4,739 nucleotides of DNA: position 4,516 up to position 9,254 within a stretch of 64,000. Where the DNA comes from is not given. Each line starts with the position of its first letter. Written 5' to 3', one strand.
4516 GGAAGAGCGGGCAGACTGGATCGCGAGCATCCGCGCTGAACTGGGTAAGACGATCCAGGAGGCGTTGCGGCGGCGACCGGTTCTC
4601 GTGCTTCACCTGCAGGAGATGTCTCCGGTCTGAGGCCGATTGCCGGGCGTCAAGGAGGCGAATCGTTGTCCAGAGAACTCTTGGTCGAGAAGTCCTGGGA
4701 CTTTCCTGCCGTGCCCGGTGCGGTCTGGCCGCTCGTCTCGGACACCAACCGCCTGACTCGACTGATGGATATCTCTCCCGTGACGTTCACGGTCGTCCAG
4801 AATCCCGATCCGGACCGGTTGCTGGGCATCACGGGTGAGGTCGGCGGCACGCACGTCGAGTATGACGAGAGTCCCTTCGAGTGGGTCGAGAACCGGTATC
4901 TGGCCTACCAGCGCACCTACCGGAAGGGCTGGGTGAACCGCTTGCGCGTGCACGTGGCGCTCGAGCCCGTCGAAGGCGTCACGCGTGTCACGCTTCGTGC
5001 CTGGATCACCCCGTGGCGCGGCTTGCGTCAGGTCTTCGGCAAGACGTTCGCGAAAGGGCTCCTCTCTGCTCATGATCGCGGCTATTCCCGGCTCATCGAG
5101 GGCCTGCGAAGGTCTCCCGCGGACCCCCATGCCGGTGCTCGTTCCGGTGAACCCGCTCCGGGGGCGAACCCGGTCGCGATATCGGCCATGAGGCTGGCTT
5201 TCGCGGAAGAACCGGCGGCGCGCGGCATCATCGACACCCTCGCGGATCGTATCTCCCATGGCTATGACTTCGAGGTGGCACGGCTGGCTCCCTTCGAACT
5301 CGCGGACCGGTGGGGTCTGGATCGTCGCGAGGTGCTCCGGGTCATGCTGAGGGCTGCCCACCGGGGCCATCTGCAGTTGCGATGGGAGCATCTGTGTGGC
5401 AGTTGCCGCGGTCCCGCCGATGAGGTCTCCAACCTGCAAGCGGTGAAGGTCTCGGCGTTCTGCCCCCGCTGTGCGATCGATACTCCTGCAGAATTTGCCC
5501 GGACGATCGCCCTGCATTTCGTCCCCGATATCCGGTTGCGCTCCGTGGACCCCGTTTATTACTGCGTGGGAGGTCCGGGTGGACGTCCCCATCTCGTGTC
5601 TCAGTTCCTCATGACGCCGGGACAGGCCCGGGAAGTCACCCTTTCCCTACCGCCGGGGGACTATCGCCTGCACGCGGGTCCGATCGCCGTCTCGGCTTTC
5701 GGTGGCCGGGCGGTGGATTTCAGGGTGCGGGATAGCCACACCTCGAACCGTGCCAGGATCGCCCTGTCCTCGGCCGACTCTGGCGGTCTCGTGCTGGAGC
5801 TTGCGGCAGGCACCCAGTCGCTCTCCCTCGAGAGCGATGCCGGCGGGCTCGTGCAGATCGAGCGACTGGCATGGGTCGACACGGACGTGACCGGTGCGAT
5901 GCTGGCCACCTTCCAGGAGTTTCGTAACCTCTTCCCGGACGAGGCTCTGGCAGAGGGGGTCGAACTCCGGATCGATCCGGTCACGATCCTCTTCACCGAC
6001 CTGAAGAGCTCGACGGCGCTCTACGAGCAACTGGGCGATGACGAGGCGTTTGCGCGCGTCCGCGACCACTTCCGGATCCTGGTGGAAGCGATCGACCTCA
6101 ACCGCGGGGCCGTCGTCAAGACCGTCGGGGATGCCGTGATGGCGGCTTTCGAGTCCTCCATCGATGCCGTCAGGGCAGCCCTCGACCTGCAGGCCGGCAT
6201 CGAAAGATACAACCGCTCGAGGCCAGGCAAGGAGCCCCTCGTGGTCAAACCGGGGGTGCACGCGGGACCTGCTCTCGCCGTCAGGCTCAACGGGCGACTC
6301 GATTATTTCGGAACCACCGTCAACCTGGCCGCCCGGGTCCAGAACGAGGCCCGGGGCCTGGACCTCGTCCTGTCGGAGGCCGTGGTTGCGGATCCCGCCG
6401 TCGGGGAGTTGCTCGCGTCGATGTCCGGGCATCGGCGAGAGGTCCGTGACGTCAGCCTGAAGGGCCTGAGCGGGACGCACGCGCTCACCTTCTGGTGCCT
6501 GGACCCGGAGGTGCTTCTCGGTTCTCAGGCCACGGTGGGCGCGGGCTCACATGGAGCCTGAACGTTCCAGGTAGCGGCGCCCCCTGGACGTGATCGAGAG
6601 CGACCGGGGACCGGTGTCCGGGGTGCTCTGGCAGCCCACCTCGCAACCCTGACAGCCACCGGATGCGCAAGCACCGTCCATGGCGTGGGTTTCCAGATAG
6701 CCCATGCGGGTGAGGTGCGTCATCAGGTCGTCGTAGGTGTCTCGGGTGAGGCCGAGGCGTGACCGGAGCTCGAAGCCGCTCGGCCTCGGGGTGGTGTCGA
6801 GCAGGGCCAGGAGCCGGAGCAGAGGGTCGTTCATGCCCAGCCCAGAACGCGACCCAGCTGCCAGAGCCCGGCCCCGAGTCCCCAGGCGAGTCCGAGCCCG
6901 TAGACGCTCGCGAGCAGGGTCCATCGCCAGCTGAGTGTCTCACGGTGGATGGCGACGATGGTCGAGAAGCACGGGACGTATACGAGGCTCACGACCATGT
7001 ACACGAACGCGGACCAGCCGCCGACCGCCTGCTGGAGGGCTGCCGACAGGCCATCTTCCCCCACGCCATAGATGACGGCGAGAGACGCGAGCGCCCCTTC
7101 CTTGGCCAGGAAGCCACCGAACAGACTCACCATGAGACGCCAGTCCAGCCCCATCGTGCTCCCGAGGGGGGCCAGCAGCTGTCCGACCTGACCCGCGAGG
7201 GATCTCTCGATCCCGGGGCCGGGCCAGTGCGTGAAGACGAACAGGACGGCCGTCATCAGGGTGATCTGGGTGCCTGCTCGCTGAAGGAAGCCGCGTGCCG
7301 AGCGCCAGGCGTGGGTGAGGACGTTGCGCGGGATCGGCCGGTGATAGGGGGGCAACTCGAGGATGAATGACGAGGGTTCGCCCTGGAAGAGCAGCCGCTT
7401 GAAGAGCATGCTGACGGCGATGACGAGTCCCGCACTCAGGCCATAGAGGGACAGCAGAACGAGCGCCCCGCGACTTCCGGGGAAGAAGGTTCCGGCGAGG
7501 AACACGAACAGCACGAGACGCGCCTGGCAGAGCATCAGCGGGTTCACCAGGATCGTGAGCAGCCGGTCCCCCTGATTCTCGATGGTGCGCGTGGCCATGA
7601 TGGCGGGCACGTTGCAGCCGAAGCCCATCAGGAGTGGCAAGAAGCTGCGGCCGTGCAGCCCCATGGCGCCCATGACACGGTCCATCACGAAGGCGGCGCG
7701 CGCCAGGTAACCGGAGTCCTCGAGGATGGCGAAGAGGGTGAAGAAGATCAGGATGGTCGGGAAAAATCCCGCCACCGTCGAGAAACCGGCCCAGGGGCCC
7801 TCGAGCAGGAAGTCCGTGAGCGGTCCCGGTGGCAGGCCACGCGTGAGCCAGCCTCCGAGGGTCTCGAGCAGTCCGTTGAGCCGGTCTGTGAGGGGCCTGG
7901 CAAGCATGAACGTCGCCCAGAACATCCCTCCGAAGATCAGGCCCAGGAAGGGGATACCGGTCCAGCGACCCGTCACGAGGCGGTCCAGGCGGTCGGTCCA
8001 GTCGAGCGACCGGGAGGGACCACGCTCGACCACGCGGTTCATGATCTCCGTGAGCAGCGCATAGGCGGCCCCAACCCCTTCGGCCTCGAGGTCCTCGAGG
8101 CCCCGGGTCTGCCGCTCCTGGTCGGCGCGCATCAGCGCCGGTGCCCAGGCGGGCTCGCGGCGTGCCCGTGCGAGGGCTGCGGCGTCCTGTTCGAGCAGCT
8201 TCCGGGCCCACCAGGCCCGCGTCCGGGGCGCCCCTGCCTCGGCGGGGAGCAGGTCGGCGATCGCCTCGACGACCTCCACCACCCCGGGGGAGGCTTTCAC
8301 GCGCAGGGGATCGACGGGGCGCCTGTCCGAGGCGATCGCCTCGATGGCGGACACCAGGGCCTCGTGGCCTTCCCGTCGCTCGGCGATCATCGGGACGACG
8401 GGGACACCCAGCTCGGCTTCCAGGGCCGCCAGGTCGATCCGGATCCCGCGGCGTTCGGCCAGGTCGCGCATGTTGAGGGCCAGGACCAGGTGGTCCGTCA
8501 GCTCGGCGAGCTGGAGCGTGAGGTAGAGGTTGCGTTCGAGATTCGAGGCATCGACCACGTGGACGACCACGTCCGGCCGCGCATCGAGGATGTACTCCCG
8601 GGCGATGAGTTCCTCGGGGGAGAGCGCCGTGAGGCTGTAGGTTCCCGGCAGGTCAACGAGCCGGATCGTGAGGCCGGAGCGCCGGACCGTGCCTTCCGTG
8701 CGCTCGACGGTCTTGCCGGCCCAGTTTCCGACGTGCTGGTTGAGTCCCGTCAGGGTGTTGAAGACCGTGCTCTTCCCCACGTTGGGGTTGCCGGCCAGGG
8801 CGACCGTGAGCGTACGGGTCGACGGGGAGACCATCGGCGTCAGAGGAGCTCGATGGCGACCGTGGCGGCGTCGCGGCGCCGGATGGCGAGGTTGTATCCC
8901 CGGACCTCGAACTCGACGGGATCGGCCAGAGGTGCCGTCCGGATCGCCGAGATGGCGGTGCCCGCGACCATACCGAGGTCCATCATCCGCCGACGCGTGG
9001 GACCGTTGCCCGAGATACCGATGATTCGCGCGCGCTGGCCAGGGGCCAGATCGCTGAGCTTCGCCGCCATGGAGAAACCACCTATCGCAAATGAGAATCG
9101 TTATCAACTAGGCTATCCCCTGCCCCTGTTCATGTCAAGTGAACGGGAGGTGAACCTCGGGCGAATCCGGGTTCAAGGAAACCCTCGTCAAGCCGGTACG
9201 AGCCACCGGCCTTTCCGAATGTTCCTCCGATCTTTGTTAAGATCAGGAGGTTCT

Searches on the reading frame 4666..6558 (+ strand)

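Call 33: search_protein_families(library=pfam, proteins=[window:4666-6558:+], max_evalue=0.01)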
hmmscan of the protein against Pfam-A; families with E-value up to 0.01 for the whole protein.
window:4666-6558:+ (631 aa): 3 families
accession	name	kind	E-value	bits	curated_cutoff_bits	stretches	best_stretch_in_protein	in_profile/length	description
PF00211.25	Guanylate_cyc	-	3.8e-17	62.9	21.9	1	435-600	5-172/183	Adenylate and Guanylate cyclase catalytic domain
PF19363.4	DUF5939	-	2.9e-11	43.5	22.5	1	181-294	12-126/281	Family of unknown function (DUF5939)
PF10604.15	Polyketide_cyc2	-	4.9e-05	24.1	27.4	1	7-143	4-137/142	Polyketide cyclase / dehydrase and lipid transport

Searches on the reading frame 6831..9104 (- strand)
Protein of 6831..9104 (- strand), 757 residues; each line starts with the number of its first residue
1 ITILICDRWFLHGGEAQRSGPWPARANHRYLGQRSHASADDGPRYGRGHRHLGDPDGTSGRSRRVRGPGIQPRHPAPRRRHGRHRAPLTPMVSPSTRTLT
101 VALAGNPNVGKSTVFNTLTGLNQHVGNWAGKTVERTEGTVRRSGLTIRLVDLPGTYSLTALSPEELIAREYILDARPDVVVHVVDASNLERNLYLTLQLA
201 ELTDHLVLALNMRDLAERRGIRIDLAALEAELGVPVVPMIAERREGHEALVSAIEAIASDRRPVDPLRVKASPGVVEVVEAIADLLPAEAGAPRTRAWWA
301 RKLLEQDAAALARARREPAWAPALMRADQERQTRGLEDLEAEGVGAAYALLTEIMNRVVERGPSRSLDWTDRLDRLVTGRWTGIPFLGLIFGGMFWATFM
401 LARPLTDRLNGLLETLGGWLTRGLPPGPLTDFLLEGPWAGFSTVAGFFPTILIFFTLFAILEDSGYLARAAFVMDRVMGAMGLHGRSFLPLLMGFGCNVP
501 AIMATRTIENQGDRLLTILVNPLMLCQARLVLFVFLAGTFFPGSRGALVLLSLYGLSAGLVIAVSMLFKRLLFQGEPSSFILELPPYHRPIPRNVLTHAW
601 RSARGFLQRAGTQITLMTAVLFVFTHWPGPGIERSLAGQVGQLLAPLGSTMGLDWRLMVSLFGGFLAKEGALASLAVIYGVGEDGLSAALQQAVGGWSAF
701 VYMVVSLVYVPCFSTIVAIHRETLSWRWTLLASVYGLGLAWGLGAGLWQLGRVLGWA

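Call 33: search_protein_families(library=pfam, proteins=[window:6831-9104:-], max_evalue=0.01)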
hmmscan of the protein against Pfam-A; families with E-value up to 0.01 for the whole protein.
window:6831-9104:- (757 aa): 6 families
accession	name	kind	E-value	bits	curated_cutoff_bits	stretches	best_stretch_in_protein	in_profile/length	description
PF02421.24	FeoB_N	-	9.9e-64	214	27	1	100-254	2-156/156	Ferrous iron transport protein B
PF07670.19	Gate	-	7.5e-32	110.3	29.6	2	446-540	3-104/104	Nucleoside recognition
PF01926.29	MMR_HSR1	-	7.5e-20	71.6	21.9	1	100-209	1-110/113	50S ribosome-binding GTPase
PF07664.17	FeoB_C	-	3.7e-17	62.2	26.6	1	550-600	1-52/54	Ferrous iron transport protein B C terminus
PF17910.6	FeoB_Cyto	-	0.00052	20.8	23.4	1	277-359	7-89/90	FeoB cytosolic helical domain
PF03193.22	RsgA_GTPase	-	0.0068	16.7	30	0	97-137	105-146/174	RsgA GTPase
